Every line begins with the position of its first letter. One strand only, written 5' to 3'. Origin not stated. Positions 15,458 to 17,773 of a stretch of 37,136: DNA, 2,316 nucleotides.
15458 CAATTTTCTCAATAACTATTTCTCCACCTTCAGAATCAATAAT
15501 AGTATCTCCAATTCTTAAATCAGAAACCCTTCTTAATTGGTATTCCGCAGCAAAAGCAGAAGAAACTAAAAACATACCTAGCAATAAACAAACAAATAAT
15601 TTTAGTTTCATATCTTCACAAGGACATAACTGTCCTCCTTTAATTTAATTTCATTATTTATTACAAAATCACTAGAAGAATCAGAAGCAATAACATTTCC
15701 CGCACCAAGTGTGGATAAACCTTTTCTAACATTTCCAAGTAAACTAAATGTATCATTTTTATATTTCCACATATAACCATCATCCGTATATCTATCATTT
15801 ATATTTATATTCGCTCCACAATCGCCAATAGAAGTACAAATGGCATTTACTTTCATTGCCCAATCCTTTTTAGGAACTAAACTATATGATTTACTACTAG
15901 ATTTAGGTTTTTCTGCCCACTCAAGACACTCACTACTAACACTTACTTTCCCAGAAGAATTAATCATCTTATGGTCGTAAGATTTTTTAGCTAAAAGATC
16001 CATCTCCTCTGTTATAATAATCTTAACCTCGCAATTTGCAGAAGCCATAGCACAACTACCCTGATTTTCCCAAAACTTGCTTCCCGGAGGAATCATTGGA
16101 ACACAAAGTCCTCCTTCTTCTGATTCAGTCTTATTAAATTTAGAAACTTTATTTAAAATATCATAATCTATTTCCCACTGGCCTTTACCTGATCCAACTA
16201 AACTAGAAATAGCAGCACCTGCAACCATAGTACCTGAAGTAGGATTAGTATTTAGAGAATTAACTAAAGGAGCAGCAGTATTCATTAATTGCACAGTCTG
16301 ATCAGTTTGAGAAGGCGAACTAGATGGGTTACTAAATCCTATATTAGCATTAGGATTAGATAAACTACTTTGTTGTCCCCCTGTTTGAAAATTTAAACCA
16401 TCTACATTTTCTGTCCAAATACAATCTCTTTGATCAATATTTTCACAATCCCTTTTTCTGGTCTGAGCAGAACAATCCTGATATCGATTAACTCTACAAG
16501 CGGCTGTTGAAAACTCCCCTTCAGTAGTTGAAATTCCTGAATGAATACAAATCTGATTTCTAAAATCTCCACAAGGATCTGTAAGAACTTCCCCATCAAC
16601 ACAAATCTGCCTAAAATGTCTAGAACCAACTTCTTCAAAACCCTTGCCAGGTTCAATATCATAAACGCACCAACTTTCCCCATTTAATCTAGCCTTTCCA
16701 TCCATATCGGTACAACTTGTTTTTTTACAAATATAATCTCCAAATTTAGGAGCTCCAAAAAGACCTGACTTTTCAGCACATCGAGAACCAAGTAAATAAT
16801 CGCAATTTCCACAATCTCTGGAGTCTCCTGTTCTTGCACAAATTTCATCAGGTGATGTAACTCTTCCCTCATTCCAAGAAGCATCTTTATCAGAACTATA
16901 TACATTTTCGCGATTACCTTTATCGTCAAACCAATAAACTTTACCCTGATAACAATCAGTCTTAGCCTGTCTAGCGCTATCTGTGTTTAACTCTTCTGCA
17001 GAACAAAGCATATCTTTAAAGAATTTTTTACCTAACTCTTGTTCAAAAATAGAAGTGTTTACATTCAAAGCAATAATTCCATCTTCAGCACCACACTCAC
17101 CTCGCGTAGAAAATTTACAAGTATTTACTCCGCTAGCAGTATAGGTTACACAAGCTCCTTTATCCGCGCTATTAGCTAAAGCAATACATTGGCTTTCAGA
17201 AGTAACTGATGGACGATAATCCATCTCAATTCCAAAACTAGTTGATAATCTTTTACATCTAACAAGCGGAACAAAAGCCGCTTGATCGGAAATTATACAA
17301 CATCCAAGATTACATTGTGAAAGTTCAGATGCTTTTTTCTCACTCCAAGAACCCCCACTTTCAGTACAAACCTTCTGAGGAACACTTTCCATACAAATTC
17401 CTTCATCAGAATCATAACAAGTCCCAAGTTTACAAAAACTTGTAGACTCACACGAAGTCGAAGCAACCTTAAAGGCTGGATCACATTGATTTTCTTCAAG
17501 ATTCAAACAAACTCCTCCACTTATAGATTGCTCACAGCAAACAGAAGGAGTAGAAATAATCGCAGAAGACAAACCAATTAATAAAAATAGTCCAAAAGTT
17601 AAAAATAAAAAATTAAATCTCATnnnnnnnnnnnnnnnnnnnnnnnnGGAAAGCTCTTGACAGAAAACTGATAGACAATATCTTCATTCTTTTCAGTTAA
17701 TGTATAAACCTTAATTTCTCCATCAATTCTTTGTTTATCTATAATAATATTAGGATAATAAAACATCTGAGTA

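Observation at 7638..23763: Repeated two-gene cassette: a class-III-signal-peptide adaptor gene translationally coupled to a giant secreted protein gene, Cys-rich in cassettes 1-2 (three copies here, a fourth at 30158-37136)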

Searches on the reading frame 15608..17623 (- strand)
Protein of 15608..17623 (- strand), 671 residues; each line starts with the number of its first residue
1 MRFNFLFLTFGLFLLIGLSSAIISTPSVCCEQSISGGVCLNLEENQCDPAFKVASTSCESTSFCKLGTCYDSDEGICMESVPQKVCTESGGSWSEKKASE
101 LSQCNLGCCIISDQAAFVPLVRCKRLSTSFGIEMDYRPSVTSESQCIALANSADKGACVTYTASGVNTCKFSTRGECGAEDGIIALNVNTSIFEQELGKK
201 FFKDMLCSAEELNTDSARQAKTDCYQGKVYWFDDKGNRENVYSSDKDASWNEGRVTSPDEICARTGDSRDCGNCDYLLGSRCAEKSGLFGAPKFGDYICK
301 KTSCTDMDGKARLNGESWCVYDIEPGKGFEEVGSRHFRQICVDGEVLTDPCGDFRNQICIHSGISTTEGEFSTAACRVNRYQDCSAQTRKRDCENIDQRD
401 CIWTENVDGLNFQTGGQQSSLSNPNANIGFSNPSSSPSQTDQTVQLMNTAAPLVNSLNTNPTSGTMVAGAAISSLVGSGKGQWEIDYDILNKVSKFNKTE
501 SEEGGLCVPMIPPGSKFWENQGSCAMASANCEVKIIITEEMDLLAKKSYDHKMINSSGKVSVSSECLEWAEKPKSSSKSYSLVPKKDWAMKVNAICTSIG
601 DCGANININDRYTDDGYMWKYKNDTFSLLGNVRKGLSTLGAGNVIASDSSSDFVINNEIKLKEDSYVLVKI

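Call 6: search_protein_families(library=pfam, max_evalue=0.1, proteins=[window:15608-17623:-])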
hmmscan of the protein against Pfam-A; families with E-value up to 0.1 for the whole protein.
window:15608-17623:- (671 aa): 1 family
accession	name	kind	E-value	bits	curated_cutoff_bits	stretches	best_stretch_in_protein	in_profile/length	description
PF19217.5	CoV_NSP4_N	-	0.048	13.3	25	1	57-80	189-212/353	Coronavirus replicase NSP4, N-terminal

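Call 44: search_protein_families(library=ncbifam, max_evalue=0.1, proteins=[window:15608-17623:-])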
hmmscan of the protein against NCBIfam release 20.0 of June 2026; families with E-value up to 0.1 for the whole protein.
window:15608-17623:- (671 aa): 0 families

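Call 79: search_protein_families(library=phrogs, max_evalue=0.01, proteins=[window:15608-17623:-])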
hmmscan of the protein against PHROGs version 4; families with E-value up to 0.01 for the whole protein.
window:15608-17623:- (671 aa): 0 families
